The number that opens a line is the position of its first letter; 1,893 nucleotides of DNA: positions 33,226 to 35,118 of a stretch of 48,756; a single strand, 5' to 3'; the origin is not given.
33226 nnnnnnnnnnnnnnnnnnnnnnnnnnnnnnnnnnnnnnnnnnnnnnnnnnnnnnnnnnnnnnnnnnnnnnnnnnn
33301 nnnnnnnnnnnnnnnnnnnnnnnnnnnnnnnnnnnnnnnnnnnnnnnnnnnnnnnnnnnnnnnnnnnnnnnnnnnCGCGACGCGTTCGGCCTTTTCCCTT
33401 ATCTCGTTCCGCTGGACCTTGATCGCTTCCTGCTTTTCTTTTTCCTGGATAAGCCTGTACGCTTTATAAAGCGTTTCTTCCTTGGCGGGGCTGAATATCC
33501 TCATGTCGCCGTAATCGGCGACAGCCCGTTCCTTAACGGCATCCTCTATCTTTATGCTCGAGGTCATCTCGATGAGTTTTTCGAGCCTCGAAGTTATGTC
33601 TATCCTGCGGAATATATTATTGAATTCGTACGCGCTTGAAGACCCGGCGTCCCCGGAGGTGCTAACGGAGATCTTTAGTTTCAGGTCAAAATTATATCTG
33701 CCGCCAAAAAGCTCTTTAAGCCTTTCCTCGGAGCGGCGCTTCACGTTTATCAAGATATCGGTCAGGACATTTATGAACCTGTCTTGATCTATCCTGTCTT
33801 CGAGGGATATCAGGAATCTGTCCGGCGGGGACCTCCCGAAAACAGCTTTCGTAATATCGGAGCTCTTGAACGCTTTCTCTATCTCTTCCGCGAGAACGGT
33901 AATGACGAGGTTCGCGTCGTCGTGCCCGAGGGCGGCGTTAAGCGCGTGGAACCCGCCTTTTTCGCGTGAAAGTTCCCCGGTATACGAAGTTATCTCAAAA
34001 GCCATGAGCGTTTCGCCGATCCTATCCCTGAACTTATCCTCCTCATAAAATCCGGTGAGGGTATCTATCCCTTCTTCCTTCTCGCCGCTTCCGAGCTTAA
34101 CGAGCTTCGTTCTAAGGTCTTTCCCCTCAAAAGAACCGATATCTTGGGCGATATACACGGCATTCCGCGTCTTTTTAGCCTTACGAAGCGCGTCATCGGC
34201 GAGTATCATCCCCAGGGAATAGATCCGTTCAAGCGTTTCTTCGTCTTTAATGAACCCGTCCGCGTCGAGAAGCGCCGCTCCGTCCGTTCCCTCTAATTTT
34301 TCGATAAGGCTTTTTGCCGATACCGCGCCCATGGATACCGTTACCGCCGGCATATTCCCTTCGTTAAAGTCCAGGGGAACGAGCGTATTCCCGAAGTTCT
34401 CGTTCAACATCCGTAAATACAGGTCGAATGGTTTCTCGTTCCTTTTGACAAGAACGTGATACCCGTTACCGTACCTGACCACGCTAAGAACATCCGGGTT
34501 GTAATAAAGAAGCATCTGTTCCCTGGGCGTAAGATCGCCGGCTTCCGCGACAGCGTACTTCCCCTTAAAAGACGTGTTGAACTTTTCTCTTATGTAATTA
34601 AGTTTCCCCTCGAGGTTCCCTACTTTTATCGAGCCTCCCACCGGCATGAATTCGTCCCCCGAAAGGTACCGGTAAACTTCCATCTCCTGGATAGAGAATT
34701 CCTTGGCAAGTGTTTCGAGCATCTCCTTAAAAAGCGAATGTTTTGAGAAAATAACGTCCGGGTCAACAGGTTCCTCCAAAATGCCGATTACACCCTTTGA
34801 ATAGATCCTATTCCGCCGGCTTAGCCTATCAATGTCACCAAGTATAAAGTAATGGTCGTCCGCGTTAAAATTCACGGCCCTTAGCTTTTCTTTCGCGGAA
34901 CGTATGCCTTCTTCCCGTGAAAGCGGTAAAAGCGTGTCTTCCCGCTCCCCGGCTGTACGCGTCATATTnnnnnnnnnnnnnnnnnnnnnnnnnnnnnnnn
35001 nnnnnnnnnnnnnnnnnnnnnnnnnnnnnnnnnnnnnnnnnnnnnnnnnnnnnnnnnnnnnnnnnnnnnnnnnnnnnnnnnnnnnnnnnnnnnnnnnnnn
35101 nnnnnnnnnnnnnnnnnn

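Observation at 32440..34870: Tandem GGDEF-type palm domains (SGDEF plus a degenerate copy) upstream of an orphan HK-type ATPase in giant protein B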

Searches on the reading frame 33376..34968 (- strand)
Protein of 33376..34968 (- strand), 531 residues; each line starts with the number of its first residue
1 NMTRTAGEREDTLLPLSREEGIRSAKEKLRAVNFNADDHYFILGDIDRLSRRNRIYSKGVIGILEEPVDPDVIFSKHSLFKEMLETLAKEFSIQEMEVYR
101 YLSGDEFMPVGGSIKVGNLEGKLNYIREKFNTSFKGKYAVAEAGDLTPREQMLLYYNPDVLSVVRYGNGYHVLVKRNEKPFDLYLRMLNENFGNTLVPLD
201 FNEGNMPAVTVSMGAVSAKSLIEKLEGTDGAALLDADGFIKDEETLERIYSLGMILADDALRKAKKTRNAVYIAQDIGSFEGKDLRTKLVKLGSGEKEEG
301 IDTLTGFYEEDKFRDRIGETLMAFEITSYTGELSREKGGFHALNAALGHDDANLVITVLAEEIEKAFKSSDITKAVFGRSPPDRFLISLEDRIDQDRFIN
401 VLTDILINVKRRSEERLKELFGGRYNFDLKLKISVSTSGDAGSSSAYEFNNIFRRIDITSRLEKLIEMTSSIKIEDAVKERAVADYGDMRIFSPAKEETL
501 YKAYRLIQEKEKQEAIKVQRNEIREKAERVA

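Call 44: find_homologous_proteins(query=A3, max_evalue=0.001)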
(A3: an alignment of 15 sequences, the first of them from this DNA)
Query A3 (15 sequences): 8000 candidates shared short words with the query, none scored E <= 0.001.

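Call 51: predict_structure(alignment_id=A3)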
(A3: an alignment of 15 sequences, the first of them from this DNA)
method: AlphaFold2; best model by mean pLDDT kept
length: 531 residues; sequences in the alignment: 15
mean_pLDDT: 85.5   pTM: 0.79
mean pLDDT of the five models: 85.5, 84.3, 83.1, 83.0, 82.9
residues with pLDDT >= 90: 264; 70-90: 217; 50-70: 25; < 50: 25
segments of 3 or more residues with pLDDT < 50: 1-11, 283-296
pLDDT, mean of each block of 10 residues (from residue 1): 31 79 94 92 94 93 86 94 95 93 86 79 96 94 94 94 94 92 89 89 92 95 88 94 92 89 89 80 48 52 85 87 92 79 80 90 92 88 90 78 93 93 86 86 73 86 67 78 86 87 88 90 81 72
secondary structure, 60 per line:
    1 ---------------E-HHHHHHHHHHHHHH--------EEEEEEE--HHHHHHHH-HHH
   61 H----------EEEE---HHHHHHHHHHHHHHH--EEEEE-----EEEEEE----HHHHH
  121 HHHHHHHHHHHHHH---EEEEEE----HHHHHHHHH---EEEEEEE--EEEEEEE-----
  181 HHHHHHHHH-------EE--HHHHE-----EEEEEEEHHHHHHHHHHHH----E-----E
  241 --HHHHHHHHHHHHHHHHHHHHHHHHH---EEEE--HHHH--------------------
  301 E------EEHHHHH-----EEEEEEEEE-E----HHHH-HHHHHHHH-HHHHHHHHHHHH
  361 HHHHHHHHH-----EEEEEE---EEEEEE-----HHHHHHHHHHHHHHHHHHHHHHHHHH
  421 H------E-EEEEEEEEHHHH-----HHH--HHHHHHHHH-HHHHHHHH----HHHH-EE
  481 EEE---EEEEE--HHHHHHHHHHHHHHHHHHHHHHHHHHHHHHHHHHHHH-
elements in order: H18-31 E40-46 H49-56 H58-61 E72-75 H79-93 E96-100 E106-111 H116-134 E138-143 H148-156 E160-166 E169-175 H181-189 H201-204 E211-217 H218-229 H243-267 E271-274 H277-280 H310-314 E320-328 H335-338 H340-347 H349-369 E375-380 E384-389 H395-421 E430-437 H438-441 H452-460 H462-469 H474-477 E479-483 E487-491 H494-530

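Call 54: fold_search(model_id=the predicted structure, library=pdb)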
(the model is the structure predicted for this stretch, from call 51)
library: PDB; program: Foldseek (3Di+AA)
matches with E <= 10: 882; with E <= 0.001: 75
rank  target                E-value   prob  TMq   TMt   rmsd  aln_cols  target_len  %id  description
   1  6et7_A                3.9e-06  1.00  0.19  0.16  25.4       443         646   11  Activated heterodimer of the bacteriophytochrome regulated diguanylyl cyclase variant - S505V A526V - from Idiomarina  (released 2018-06-13)
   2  5llx_A                4.6e-06  1.00  0.22  0.18  28.6       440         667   12  Bacteriophytochrome activated diguanylyl cyclase from Idiomarina species A28L with GTP bound (released 2017-03-15)
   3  5llw_B                6.1e-06  1.00  0.19  0.15  28.8       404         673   12  Bacteriophytochrome activated diguanylyl cyclase from Idiomarina species A28L (released 2017-03-15)
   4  9bgv_A                9.5e-06  0.99  0.22  0.16  33.1       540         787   10  DosP R97A straight form (released 2024-11-20)
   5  9ce0_B                1.2e-05  0.99  0.23  0.16  30.8       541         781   10  DosP Apo Bent form (released 2024-11-20)
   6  6d9m                  1.4e-05  1.00  0.18  0.29  12.5       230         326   14  T4-Lysozyme fusion to Geobacter GGDEF (released 2019-04-10)
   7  9bkv_B                2.0e-05  0.99  0.23  0.16  32.0       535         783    9  DosP R97A bent form (released 2024-11-20)
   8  9cmf_A                2.3e-05  0.99  0.23  0.16  32.8       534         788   10  Substrate bound DosP (released 2024-11-20)
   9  9bkv_A                2.6e-05  0.93  0.16  0.12  36.0       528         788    9  DosP R97A bent form (released 2024-11-20)
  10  5llx_B                4.1e-05  0.97  0.22  0.18  40.0       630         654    8  Bacteriophytochrome activated diguanylyl cyclase from Idiomarina species A28L with GTP bound (released 2017-03-15)
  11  5euh_A                4.3e-05  1.00  0.23  0.63   5.5       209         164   13  Crystal structure of the c-di-GMP-bound GGDEF domain of P. fluorescens GcbC (released 2015-12-30)
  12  7a7e_A                4.5e-05  1.00  0.24  0.64   5.0       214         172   14  Structure of a delta-N mutant - E232start - of PA1120 (TpbB or YfiN) from Pseudomonas aeruginosa (PAO1) comprising onl (released 2021-07-07)
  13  4usw                  5.4e-05  0.77  0.15  0.16  20.4       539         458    8  Crystal structure of human soluble Adenylyl Cyclase with ATP (released 2014-07-30)
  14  2qv6_C                6.0e-05  1.00  0.15  0.30  17.1       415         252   11  GTP cyclohydrolase III from M. jannaschii (MJ0145) complexed with GTP and metal ions (released 2008-01-15)
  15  2qv6_B                1.1e-04  1.00  0.16  0.33  17.2       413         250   11  GTP cyclohydrolase III from M. jannaschii (MJ0145) complexed with GTP and metal ions (released 2008-01-15)
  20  2qv6_A                1.6e-04  0.99  0.16  0.31  17.5       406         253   12  GTP cyclohydrolase III from M. jannaschii (MJ0145) complexed with GTP and metal ions (released 2008-01-15)
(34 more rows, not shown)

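Call 84: find_related_loci(query=window:33376-34968:-, collection=genome_contigs, flank=8000)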
Query window:33376-34968:- (531 aa) in genome_contigs; peptide patterns used: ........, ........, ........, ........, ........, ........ (x = any residue, [..] = any of these).
320 stretches matched a pattern, but none encodes a relative of the query by tblastn (E <= 1e-3).

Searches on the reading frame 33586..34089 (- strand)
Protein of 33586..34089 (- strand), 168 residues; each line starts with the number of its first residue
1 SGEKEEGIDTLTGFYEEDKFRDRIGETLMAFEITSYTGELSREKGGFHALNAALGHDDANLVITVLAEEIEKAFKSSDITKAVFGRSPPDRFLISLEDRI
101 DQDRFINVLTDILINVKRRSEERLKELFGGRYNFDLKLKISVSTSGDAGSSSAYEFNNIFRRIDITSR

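Call 39: search_solved_structures(query=A2, max_evalue=10, show_alignments=2)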
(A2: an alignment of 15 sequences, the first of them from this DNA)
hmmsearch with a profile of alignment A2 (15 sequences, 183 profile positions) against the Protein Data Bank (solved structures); distinct sequences matched with E-value up to 10: 19.
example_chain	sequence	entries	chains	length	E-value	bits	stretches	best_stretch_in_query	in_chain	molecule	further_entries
6zxb_A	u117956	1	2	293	0.00067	23.1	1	13-165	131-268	Putative GGDEF/response regulator receiver domain protein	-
6zxc_A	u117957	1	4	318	0.00082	22.9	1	13-165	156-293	Putative GGDEF/response regulator receiver domain protein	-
4urq_U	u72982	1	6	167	0.001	22.6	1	56-170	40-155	DIGUANYLATE CYCLASE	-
4urg_A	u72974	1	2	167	0.0012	22.4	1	56-170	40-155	DIGUANYLATE CYCLASE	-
6zxm_A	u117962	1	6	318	0.0013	22.2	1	13-165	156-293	Putative GGDEF/response regulator receiver domain protein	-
4urs_A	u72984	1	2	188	0.0015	22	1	55-142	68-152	DIGUANYLATE CYCLASE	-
4wxw_A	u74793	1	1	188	0.003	21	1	11-92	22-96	Uncharacterized protein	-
4wxo_A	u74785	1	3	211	0.0064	20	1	14-86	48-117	Uncharacterized protein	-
6eib_A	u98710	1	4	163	0.044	17.2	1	55-112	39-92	Sensory box/GGDEF family protein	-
3ezu_A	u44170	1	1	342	0.055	16.9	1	56-136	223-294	GGDEF domain protein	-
4zve_A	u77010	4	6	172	0.071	16.5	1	57-132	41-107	Diguanylate cyclase DosC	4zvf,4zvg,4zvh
1k75_A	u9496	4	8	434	0.089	16.2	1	105-177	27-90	L-histidinol dehydrogenase | Histidinol dehydrogenase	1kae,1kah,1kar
7a7e_A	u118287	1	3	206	0.12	15.9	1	8-105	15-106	Diguanylate cyclase TpbB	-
6ttr_A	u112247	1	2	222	0.12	15.8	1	14-85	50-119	GGDEF diguanylate cyclase DgcB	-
6tts_A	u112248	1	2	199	0.13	15.7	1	56-96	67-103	GGDEF diguanylate cyclase DgcB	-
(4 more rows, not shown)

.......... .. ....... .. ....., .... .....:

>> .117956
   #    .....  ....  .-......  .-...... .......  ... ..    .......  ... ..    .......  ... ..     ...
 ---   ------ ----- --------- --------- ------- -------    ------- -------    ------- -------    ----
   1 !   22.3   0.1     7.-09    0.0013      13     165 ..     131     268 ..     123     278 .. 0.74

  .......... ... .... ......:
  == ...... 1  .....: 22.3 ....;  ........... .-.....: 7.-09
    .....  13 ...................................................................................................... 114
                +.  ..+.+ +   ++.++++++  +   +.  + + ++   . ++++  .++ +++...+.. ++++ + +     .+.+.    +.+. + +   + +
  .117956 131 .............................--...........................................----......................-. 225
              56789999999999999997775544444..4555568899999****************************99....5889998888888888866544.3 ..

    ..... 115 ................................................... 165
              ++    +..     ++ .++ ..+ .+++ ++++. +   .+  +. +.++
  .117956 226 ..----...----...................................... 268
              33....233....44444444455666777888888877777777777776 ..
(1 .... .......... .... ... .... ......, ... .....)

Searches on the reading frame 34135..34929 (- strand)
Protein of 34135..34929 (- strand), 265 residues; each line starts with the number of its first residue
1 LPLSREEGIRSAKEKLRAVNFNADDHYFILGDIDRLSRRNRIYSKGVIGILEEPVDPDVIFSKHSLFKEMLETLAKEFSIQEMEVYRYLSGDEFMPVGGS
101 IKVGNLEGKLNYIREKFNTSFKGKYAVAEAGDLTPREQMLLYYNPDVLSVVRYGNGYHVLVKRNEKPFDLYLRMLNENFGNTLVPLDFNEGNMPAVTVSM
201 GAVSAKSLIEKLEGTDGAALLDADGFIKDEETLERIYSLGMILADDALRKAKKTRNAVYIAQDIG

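Call 38: search_solved_structures(query=A1, max_evalue=10, show_alignments=2)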
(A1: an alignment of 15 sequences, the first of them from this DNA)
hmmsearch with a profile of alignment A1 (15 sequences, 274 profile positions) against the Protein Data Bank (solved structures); distinct sequences matched with E-value up to 10: 27.
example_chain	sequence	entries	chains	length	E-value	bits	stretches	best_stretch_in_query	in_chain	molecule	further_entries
3ign_A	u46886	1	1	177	0.0022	20.5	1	211-270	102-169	Diguanylate cyclase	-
4zve_A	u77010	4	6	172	0.0024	20.4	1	246-269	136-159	Diguanylate cyclase DosC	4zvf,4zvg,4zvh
3i5b_A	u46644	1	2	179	0.011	18.2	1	247-271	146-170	WspR response regulator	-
3i5c_A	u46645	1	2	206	0.016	17.7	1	247-271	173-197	Fusion of General control protein GCN4 and WSPR response regulator protein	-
9t28_A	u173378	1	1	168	0.044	16.2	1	247-269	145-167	diguanylate cyclase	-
3tvk_A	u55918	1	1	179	0.075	15.4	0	22-50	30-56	Diguanylate cyclase DgcZ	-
5euh_A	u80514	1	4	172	0.084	15.3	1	248-270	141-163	Putative GGDEF domain membrane protein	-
3bre_A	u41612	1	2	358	0.1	15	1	247-271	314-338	Probable two-component response regulator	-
6eib_A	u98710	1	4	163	0.12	14.8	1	250-271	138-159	Sensory box/GGDEF family protein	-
4h54_A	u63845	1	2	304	0.18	14.2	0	22-50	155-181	Diguanylate cyclase YdeH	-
7e6g_A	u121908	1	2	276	0.29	13.5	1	225-269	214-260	Putative GGDEF domain protein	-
8qj3_A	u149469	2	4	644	0.32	13.4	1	246-267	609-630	Ammonium transporter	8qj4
8qpf_A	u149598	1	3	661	0.34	13.3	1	246-267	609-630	Ammonium transporter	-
4xev_A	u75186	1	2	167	0.46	12.8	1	170-222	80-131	Fusion protein of Protein-tyrosine kinase 2-beta FAT domain and Leupaxin LD1 motif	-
2lk4_A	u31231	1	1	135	0.51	12.7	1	170-222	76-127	Protein-tyrosine kinase 2-beta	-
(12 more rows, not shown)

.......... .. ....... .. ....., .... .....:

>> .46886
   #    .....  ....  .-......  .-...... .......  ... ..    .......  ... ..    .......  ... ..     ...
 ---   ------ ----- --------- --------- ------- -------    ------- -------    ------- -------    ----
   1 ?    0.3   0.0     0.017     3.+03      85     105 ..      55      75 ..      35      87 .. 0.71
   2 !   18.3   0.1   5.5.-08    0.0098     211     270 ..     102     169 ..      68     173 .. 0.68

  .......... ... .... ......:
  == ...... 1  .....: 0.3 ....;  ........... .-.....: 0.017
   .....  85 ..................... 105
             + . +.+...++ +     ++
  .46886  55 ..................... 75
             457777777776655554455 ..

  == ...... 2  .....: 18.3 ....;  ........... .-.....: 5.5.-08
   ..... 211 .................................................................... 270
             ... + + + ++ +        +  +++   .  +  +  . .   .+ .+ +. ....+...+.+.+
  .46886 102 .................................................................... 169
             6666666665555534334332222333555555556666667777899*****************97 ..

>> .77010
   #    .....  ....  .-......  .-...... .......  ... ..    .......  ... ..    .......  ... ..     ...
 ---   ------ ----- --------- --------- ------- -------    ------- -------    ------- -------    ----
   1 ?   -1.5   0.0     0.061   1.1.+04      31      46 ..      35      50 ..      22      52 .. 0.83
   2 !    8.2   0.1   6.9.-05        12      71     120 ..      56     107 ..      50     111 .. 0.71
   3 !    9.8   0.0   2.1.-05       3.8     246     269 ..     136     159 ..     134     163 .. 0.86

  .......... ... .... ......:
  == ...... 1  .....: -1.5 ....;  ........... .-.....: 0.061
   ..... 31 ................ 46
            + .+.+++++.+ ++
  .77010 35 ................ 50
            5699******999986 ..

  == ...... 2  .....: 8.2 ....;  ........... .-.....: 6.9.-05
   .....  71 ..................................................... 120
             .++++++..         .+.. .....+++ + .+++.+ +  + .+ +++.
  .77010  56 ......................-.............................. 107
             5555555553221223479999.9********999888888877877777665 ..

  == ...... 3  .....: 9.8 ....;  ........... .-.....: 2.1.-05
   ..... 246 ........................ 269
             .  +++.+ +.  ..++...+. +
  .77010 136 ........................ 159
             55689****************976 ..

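Call 86: find_related_loci(query=A5, collection=genome_contigs, flank=8000)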
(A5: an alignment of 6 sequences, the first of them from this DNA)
Query A5 (265 aa) in genome_contigs; peptide patterns used: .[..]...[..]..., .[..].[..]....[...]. (x = any residue, [..] = any of these).
35 stretches matched a pattern; 1 encode a relative of the query (tblastn E <= 1e-3); 1 distinct loci.
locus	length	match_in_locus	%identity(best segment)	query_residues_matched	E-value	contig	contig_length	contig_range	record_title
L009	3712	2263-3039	47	1-260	7e-79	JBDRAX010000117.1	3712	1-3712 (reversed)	MAG: Candidatus Omnitrophota bacterium isolate MEGAHIT-group-1.1021 k141_6600862, whole genome shotgun sequence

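Call 87: find_related_loci(query=A5, collection=metagenome_contigs, flank=10000)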
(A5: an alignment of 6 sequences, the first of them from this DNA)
Query A5 (265 aa) in metagenome_contigs; peptide patterns used: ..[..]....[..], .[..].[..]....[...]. (x = any residue, [..] = any of these).
131 stretches matched a pattern; 1 encode a relative of the query (tblastn E <= 1e-3); 1 distinct loci.
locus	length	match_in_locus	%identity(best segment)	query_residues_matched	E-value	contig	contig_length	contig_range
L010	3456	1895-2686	45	1-264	8e-74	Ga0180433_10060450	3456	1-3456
